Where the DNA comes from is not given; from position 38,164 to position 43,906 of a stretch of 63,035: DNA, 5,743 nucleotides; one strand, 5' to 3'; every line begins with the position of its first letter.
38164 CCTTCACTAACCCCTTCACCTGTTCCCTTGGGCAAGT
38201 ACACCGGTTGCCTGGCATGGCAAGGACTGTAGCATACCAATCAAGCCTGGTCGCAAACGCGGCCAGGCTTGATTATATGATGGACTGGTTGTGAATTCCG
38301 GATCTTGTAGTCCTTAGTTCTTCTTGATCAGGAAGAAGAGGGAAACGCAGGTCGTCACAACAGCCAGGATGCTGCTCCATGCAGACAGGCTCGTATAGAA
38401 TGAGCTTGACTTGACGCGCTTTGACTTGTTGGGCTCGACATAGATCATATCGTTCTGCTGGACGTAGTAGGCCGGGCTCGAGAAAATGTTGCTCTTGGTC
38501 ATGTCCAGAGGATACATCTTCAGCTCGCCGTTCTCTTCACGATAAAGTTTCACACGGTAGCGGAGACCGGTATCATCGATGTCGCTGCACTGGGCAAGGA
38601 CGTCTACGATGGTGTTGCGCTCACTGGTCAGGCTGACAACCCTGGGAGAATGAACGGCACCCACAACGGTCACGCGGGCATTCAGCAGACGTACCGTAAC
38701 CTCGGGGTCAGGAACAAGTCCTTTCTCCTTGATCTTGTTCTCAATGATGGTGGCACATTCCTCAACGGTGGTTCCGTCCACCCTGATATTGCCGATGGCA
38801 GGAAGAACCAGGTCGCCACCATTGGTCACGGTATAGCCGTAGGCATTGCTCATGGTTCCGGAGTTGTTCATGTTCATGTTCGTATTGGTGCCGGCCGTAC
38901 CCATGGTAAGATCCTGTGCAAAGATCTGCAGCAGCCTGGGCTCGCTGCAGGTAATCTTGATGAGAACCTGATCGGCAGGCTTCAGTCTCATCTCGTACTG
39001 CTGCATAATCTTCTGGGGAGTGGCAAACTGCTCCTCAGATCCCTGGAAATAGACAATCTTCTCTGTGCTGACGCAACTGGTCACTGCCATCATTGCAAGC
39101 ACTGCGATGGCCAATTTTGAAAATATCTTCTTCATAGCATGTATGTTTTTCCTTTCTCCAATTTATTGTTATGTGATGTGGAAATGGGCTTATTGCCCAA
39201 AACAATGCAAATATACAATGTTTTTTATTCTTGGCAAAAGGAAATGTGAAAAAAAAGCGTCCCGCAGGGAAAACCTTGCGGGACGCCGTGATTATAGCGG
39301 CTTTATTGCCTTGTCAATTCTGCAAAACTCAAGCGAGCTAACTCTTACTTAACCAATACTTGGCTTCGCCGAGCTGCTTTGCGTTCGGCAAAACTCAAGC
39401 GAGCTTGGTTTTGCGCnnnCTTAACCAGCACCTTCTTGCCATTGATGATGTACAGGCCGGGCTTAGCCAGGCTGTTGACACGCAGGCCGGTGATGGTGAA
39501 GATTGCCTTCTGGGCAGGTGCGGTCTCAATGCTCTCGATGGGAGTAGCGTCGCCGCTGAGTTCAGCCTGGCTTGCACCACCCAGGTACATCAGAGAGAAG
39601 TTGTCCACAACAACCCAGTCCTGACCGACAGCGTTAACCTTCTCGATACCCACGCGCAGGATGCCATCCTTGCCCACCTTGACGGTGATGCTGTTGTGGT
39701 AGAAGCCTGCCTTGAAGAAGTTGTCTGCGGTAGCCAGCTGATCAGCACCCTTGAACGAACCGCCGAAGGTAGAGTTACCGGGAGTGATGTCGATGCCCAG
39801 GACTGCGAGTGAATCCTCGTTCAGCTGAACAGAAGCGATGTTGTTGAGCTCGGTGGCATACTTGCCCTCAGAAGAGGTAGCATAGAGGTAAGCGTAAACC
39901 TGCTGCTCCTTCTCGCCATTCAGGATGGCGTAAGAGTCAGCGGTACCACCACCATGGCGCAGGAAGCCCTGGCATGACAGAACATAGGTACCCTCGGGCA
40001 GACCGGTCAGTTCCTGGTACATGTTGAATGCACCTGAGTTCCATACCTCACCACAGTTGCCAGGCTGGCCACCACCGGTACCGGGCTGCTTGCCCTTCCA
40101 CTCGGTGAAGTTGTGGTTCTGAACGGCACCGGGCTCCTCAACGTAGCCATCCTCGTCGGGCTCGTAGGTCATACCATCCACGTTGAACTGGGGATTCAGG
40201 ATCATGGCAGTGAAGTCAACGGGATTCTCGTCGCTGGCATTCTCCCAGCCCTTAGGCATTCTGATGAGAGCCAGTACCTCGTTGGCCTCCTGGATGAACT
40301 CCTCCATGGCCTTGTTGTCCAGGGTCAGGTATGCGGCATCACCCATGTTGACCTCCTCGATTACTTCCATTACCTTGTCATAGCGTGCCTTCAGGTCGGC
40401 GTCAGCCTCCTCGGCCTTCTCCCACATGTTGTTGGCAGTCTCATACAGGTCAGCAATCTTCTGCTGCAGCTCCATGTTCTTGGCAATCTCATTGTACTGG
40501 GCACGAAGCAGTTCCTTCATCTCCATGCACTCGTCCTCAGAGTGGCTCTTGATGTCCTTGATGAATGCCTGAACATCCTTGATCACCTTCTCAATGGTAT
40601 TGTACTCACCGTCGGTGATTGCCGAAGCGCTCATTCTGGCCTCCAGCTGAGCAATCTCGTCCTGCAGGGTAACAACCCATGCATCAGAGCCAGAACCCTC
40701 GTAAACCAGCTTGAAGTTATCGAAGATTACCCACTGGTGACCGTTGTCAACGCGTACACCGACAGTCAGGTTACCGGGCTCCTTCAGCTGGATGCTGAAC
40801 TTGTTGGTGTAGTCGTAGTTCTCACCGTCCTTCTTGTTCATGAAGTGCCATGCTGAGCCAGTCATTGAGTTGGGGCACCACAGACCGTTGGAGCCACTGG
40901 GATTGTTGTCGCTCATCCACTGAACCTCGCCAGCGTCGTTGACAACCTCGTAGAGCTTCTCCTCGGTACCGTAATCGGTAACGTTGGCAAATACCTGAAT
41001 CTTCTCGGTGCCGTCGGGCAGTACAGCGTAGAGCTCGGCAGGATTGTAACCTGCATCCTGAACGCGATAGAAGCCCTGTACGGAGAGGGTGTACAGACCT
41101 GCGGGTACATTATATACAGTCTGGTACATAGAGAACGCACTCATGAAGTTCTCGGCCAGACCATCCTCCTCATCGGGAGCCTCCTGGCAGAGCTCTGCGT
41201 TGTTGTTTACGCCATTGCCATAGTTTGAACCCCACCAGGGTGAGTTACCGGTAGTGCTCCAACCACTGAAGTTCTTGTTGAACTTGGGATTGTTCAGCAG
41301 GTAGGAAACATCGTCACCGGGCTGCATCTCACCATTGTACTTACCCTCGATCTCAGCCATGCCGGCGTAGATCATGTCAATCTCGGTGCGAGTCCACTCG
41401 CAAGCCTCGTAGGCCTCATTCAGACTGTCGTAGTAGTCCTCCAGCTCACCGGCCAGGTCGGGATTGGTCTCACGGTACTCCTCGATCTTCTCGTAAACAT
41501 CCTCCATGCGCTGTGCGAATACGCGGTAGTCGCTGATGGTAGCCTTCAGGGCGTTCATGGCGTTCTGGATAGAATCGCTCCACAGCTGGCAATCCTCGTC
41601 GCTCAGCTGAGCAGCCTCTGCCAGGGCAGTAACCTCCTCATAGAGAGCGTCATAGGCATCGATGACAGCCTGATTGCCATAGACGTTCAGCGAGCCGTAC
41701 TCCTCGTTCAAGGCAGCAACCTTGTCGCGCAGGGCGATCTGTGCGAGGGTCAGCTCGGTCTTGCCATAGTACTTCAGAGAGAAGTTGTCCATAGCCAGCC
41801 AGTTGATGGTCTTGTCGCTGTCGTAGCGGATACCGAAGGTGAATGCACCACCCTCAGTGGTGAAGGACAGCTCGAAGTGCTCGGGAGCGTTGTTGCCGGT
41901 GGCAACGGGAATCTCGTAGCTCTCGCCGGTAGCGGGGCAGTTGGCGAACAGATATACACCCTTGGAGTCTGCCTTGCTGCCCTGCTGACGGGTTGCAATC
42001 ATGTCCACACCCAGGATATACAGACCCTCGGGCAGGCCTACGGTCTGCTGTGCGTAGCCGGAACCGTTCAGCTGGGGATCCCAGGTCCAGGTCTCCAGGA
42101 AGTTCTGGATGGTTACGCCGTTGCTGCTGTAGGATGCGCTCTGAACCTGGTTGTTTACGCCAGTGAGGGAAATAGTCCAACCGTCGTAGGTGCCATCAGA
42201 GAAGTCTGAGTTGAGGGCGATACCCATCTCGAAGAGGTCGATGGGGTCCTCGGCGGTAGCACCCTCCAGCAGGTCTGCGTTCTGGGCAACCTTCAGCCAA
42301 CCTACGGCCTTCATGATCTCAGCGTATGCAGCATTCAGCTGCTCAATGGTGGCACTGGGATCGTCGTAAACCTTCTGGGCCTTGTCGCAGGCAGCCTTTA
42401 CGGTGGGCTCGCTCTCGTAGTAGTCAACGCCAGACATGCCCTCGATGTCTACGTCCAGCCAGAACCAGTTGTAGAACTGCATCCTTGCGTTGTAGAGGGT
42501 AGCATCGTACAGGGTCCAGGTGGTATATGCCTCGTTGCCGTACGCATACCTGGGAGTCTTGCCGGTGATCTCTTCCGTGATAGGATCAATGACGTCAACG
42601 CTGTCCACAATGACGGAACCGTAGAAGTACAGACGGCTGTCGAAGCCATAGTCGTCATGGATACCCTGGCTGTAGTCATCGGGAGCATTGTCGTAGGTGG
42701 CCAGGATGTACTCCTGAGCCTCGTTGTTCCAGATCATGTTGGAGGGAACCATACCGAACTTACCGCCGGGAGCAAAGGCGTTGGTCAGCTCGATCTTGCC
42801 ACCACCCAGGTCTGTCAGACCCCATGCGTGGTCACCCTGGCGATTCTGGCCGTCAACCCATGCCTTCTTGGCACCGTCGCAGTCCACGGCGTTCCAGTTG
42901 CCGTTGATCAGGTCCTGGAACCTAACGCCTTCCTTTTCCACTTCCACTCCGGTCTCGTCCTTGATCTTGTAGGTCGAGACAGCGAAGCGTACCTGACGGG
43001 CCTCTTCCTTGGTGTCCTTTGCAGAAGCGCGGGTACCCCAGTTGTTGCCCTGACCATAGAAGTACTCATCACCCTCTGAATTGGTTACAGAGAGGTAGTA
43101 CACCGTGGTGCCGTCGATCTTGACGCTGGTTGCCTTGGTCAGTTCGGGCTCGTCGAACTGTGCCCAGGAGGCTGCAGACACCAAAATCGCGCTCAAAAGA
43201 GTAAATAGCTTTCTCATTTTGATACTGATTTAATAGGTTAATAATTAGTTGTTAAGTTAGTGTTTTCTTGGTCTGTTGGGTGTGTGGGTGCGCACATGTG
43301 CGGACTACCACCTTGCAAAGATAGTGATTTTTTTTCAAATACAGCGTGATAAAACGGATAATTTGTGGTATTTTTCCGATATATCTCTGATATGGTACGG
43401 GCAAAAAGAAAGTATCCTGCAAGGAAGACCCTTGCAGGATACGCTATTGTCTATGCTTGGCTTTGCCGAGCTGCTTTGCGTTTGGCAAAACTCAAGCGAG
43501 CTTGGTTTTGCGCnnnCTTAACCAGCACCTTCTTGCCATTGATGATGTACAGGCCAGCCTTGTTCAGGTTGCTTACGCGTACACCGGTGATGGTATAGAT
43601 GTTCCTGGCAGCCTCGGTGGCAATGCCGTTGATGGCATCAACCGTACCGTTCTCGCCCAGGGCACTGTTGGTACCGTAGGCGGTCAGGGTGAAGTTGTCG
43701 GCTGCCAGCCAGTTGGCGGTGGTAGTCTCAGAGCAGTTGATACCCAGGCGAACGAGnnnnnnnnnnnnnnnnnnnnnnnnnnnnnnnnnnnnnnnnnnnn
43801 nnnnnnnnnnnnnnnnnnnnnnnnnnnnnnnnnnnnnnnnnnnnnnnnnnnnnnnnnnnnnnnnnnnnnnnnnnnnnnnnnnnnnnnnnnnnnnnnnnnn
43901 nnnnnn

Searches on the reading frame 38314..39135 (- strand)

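Call 13: search_protein_families(library=pfam, proteins=[window:38314-39135:-], max_evalue=0.001)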
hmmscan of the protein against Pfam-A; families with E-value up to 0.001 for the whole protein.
window:38314-39135:- (273 aa): 1 family
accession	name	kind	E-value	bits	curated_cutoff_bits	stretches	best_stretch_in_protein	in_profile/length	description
PF02563.21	Poly_export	-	2.1e-13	50.7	28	1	45-150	3-76/77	Polysaccharide biosynthesis/export protein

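Call 19: search_protein_families(library=ncbifam, proteins=[window:38314-39135:-], max_evalue=10)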
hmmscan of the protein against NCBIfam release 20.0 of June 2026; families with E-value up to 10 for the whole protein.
window:38314-39135:- (273 aa): 7 families
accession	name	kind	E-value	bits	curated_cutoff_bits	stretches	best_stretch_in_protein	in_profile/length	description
TIGR03027.2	pepcterm_export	equivalog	1.8e-09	37.5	180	1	101-213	25-142/169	XrtA/PEP-CTERM system exopolysaccharide export protein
TIGR03028.1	EpsE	equivalog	2.8e-09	36.7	262.65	1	103-234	26-160/239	polysaccharide export protein EpsE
NF011658.0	PRK15078.1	subfamily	5.3e-05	22.1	333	1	98-241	115-257/380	polysaccharide export protein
NF041843.1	EpsY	equivalog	0.00059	19.1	320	1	84-204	60-178/211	exopolysaccharide export protein EpsY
NF011722.0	PRK15175.1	equivalog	0.0045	15.9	456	2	140-234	226-330/355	Vi polysaccharide ABC transporter protein VexA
NF053532.1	lipo_SCO4651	subfamily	0.062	12.9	65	1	8-97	7-98/277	SCO4651 family lipoprotein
NF050142.1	PG1828_fam_lipo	equivalog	0.69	10.7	50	1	1-26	1-24/59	PG1828 family lipoprotein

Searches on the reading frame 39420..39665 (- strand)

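Call 18: search_protein_families(library=pfam, proteins=[window:39420-39665:-], max_evalue=10)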
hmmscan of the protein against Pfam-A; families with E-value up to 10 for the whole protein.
seq(82 aa): 0 families

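Call 19: search_protein_families(library=ncbifam, proteins=[window:39420-39665:-], max_evalue=10)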
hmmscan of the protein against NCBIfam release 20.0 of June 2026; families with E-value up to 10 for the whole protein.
seq(82 aa): 1 family
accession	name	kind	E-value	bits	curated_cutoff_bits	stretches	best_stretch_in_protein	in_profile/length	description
NF047504.1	LIC_10030_fam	equivalog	0.035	13.7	250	1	15-67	104-155/301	LIC_10030 family protein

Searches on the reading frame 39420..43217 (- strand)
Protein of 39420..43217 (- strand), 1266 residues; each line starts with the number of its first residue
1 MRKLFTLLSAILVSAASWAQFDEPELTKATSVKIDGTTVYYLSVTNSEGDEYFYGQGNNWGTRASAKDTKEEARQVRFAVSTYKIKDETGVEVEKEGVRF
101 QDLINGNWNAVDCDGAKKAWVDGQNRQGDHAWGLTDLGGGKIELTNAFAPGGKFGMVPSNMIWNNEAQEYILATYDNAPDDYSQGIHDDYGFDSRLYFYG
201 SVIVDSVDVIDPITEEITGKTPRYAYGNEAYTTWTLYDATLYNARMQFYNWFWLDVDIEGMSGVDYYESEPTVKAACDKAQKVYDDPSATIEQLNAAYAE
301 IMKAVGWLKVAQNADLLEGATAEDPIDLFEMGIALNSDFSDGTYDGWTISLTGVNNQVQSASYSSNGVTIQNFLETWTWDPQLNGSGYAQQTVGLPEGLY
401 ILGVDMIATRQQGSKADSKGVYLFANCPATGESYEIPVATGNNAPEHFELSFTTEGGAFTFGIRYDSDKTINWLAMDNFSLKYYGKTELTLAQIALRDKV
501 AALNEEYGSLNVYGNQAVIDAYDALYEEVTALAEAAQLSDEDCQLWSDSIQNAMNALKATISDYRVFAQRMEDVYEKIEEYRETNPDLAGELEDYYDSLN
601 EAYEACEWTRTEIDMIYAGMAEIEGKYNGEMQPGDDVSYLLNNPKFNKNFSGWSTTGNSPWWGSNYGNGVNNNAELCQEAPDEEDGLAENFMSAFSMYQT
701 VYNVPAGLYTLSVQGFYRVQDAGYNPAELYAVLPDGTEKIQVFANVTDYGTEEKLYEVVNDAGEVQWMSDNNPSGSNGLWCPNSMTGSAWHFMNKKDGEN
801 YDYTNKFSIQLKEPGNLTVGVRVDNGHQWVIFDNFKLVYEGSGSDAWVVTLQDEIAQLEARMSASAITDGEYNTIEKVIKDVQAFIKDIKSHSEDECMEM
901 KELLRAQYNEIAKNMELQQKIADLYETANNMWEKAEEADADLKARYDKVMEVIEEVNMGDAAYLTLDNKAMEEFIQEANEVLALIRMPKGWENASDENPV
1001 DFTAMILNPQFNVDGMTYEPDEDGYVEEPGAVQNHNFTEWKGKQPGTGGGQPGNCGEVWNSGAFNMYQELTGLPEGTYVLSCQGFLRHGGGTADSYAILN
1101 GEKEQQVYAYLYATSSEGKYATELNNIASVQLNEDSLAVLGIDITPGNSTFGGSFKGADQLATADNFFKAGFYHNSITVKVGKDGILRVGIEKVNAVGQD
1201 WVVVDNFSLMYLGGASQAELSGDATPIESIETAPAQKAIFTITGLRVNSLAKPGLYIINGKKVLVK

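Call 7: search_protein_families(library=pfam, proteins=[window:39420-43217:-], max_evalue=1)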
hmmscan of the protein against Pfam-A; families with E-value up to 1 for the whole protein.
window:39420-43217:- (1266 aa): 11 families
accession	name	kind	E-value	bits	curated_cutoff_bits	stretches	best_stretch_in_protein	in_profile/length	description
PF16405.10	DUF5013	-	2e-05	25.2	28.5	1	342-425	19-98/149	Domain of unknown function (DUF5013)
PF04108.17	ATG17_like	-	0.0011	18.9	43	1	528-607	113-193/355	Autophagy protein ATG17-like domain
PF05218.19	DUF713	-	0.038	14.2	24.5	1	544-605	31-100/185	Protein of unknown function (DUF713)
PF14357.11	DUF4404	-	0.057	14.5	27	0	540-600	23-79/83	Domain of unknown function (DUF4404)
PF07889.17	DUF1664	-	0.072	13.6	34.6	0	554-626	32-102/124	Protein of unknown function (DUF1664)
PF24687.1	OrgC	-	0.12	13.2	27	1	515-561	3-44/83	Type III Secretion system protein OrgC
PF16566.10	CREPT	-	0.19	12.3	29.3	0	889-957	49-117/147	Cell-cycle alteration and expression-elevated protein in tumour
PF05615.18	THOC7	-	0.26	12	28.7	0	518-584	36-102/136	Tho complex subunit 7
PF17082.10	Spc29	-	0.36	11.1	31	1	855-930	89-164/245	Spindle Pole Component 29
PF07200.18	Mod_r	-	0.44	11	30.1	0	875-948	18-90/146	Modifier of rudimentary (Mod(r)) protein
PF05010.19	TACC_C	-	0.68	10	29.9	0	850-987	19-156/201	Transforming acidic coiled-coil-containing protein (TACC), C-terminal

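Call 8: search_protein_families(library=ncbifam, proteins=[window:39420-43217:-], max_evalue=1)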
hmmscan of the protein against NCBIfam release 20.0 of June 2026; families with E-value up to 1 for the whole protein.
window:39420-43217:- (1266 aa): 11 families
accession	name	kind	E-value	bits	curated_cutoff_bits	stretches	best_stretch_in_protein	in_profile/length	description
TIGR02169.1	SMC_prok_A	equivalog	0.0029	15.3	729.4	1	851-956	778-885/1165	chromosome segregation protein SMC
NF045487.1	ASRP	equivalog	0.0048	15.5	300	1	528-625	178-270/593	archaea-specific SMC-related protein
TIGR04529.1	MTB_hemophore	subfamily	0.013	16.3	32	0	568-607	36-75/77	hemophore-related protein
NF011849.0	PRK15321.1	equivalog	0.015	15.3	243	1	487-563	17-85/150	type III secretion system effector protein OrgC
TIGR02168.1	SMC_prok_B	equivalog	0.051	11.3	567.35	1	520-621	805-906/1181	chromosome segregation protein SMC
NF045939.1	MHJ_0274_fam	hypoth_equivalog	0.059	13.1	80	0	532-580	111-162/165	MHJ_0274 family protein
NF047515.1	SpiroCoCo_C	equivalog_domain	0.15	11.2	125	1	547-597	37-87/313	SpiroCoCo family coiled-coil protein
NF041034.1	Rad50_Sulf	equivalog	0.16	9.8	1000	1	872-981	554-661/872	DNA double-strand break repair ATPase Rad50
NF003034.1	PRK03918.1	equivalog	0.34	8.8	700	1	852-970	227-347/878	DNA double-strand break repair ATPase Rad50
NF041751.2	sbcc_Staph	equivalog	0.73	7.7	920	0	871-958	230-514/1007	exonuclease subunit SbcC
NF045780.1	TrlF_fam_ATP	equivalog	0.86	8.2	350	1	848-956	566-677/944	TrlF family AAA-like ATPase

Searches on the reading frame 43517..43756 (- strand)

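Call 18: search_protein_families(library=pfam, proteins=[window:43517-43756:-], max_evalue=10)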
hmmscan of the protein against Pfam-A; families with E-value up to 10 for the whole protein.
seq(80 aa): 1 family
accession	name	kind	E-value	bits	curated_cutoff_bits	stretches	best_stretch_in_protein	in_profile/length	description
PF03607.23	DCX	-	0.13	12.8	22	1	47-65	26-44/60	Doublecortin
